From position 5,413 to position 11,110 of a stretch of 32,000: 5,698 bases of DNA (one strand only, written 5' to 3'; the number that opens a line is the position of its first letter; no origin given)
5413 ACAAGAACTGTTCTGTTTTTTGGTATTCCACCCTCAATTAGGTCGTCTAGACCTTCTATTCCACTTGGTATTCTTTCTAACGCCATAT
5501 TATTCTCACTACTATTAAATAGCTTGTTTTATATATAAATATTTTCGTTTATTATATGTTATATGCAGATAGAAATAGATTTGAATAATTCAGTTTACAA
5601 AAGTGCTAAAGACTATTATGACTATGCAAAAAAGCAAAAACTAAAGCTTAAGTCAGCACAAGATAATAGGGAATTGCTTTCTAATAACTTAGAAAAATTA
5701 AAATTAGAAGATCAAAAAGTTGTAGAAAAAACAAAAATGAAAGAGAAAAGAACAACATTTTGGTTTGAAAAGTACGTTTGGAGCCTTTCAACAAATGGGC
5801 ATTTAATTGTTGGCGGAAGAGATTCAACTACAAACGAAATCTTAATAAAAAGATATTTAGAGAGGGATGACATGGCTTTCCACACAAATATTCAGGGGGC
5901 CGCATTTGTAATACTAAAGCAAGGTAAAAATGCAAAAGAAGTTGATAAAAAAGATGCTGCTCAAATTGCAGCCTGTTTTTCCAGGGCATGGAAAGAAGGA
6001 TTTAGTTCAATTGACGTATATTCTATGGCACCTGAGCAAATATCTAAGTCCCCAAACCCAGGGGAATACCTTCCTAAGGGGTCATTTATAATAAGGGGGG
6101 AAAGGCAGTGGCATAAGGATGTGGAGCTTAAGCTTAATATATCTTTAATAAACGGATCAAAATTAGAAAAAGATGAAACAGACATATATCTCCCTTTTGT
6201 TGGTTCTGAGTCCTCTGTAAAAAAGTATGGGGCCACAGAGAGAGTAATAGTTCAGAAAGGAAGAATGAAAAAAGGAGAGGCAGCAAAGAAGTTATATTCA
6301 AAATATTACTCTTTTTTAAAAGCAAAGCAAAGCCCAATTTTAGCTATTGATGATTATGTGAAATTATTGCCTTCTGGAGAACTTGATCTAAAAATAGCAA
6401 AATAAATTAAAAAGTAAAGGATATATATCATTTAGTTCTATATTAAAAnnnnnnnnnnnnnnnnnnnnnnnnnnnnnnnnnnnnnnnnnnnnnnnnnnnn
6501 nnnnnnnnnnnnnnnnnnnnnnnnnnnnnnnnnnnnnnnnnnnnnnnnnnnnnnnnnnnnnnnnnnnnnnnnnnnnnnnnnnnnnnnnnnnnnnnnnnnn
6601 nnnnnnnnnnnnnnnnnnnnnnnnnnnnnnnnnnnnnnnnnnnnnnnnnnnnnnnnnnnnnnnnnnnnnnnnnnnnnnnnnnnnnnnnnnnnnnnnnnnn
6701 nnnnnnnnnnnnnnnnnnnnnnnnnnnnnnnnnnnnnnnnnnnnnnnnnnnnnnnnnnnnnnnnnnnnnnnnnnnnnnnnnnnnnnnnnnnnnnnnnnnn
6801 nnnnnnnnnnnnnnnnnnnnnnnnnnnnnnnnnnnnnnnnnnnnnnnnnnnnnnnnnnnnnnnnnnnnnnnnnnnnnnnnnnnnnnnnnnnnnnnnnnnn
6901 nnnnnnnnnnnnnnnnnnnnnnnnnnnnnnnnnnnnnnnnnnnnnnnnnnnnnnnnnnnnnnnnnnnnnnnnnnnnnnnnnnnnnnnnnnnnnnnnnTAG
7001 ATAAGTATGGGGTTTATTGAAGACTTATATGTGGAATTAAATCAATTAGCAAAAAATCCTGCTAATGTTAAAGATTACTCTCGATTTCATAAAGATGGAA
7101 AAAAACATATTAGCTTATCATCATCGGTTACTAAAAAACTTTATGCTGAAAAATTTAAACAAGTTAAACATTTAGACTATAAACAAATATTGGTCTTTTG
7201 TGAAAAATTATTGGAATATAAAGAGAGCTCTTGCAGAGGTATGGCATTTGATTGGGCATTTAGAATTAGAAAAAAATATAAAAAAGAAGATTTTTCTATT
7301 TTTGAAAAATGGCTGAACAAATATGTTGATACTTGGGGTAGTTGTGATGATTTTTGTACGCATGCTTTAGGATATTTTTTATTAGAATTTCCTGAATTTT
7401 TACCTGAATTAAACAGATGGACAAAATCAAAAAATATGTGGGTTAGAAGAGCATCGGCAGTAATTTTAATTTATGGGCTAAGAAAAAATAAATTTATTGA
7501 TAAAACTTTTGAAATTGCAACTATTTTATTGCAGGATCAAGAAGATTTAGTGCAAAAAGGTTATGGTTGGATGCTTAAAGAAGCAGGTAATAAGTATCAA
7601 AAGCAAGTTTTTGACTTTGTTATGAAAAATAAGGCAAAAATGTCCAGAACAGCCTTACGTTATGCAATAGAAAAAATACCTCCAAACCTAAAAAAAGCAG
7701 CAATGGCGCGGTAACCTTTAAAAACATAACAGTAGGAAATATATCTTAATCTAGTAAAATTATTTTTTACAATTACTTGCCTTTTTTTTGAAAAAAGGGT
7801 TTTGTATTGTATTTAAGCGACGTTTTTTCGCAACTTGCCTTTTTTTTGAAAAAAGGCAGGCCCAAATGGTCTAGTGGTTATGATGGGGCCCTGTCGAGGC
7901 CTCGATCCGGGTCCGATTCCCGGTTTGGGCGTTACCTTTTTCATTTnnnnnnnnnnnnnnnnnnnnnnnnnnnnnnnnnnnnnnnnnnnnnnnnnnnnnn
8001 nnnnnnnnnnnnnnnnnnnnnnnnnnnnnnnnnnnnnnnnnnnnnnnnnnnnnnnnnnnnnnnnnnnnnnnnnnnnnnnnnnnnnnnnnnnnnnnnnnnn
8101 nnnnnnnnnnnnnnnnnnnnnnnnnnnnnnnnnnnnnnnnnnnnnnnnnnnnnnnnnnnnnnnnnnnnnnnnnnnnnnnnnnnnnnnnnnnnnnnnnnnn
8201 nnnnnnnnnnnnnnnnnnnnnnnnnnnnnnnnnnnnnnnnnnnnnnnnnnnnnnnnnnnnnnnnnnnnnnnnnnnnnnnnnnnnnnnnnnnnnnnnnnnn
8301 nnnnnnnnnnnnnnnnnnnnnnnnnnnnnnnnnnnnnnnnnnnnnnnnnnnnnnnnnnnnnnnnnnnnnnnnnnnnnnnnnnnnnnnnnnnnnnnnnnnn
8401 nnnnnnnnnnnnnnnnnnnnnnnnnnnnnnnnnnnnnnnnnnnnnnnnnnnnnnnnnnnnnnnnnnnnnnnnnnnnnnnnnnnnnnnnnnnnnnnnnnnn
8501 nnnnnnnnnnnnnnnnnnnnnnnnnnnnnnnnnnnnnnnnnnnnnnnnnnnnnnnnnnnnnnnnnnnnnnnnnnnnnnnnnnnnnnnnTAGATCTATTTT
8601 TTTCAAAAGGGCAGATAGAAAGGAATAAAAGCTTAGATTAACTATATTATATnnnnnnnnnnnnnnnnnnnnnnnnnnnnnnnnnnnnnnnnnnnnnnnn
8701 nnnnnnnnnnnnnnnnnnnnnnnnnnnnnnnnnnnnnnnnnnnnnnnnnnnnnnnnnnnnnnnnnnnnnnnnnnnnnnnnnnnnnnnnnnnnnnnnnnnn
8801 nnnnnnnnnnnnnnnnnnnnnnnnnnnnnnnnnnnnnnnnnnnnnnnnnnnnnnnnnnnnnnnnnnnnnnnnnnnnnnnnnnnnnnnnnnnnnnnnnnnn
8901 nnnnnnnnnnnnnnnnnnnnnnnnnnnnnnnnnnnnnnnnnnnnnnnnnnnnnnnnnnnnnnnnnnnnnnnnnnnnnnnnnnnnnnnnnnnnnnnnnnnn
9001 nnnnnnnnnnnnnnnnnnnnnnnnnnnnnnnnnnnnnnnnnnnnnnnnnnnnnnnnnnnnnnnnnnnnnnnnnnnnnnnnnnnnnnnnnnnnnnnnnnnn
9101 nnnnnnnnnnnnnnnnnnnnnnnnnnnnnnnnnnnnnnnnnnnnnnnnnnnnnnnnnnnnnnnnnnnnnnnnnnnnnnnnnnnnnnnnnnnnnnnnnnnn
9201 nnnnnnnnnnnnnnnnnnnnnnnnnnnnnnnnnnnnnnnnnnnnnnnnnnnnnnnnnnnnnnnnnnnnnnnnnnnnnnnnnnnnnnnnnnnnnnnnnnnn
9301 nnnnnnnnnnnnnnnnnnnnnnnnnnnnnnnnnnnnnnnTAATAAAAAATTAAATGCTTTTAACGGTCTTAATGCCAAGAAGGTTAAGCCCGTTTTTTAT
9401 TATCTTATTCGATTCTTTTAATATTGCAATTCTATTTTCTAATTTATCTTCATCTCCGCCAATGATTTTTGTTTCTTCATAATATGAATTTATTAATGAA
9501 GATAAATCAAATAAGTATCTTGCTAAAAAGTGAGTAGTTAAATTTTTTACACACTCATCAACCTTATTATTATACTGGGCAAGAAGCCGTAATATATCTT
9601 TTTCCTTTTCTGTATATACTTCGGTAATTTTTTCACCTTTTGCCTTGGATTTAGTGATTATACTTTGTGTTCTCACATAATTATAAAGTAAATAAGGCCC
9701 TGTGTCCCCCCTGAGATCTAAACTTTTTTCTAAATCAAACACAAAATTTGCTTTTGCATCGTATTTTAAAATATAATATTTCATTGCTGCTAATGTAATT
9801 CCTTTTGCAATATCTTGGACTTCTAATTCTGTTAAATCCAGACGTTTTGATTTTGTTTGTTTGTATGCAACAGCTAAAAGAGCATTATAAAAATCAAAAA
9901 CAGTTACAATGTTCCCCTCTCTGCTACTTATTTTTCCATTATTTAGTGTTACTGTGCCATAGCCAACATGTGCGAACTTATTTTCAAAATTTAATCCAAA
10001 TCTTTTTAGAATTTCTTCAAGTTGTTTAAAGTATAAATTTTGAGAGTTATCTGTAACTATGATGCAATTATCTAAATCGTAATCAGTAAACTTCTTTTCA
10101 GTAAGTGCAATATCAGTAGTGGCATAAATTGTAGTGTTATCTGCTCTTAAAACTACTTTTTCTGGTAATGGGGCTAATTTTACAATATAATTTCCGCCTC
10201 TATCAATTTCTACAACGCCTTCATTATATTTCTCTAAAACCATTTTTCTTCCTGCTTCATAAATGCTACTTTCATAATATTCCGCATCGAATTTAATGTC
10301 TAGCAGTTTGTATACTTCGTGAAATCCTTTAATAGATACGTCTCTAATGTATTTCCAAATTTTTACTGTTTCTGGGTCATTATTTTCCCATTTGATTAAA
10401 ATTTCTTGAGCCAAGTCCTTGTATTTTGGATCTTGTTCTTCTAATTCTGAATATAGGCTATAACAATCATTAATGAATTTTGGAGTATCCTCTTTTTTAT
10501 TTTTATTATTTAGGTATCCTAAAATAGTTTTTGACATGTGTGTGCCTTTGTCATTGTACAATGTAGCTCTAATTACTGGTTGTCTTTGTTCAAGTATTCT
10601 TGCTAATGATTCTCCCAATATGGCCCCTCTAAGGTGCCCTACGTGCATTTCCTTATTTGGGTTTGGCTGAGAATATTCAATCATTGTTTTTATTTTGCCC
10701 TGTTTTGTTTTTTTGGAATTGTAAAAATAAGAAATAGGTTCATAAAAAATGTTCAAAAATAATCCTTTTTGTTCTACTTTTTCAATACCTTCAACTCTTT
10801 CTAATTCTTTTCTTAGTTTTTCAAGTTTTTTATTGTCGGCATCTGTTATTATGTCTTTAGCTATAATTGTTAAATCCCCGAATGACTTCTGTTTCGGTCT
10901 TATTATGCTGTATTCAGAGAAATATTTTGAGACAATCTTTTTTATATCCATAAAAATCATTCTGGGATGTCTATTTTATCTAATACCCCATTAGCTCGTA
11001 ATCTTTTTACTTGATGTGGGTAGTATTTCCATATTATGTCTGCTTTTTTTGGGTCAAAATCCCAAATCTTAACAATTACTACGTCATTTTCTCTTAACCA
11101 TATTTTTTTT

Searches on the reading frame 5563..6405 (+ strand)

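Call 25: search_protein_families(library=pfam, proteins=[window:5563-6405:+], max_evalue=0.001)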
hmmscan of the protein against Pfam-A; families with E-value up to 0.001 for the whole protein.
window:5563-6405:+ (280 aa): 2 families
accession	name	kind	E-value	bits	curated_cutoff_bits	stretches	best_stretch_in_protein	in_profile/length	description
PF05670.18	NFACT-R_1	-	3.8e-30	105.1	29.8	1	70-179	1-112/112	NFACT protein RNA binding domain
PF18297.6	NFACT-R_2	-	7.3e-05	23.3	26.9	1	78-153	9-80/104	NFACT protein RNA binding domain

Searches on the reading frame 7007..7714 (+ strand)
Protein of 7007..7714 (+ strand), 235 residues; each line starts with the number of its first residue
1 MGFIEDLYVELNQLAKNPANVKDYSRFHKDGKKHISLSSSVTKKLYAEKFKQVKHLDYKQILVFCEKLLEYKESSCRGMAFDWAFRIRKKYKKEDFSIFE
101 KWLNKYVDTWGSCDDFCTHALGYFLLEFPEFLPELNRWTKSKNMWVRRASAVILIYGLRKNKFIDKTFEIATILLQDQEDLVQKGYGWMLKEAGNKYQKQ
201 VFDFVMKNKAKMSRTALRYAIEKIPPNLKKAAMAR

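Call 25: search_protein_families(library=pfam, proteins=[window:7007-7714:+], max_evalue=0.001)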
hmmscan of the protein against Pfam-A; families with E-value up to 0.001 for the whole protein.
window:7007-7714:+ (235 aa): 1 family
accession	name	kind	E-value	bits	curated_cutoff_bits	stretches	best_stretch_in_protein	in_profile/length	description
PF08713.17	DNA_alkylation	-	9e-52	176.3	21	1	15-224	8-213/213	DNA alkylation repair enzyme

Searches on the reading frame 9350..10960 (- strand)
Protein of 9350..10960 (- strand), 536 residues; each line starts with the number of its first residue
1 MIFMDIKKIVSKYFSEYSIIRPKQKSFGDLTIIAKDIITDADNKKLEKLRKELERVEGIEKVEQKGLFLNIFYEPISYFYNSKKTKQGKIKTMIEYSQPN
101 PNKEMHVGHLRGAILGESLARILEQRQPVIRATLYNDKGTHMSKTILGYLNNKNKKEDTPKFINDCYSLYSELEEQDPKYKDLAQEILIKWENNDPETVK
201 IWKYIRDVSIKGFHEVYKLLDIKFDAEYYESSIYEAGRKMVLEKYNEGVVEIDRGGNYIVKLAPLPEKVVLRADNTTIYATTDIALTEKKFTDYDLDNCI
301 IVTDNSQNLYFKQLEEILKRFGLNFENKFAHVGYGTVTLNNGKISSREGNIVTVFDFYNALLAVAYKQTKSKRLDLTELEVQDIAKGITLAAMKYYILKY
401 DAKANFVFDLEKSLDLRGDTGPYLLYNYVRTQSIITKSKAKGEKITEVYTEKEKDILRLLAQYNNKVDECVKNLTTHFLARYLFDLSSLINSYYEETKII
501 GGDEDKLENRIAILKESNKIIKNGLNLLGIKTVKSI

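Call 25: search_protein_families(library=pfam, proteins=[window:9350-10960:-], max_evalue=0.001)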
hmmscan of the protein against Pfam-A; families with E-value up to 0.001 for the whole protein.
window:9350-10960:- (536 aa): 2 families
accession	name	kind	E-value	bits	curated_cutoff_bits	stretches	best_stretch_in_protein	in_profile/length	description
PF00750.26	tRNA-synt_1d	-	6e-41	141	23.3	1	85-409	15-348/349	tRNA synthetases class I (R), catalytic domain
PF05746.21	DALR_1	-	2.9e-26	92.3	22.3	1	424-535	1-116/117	DALR anticodon binding domain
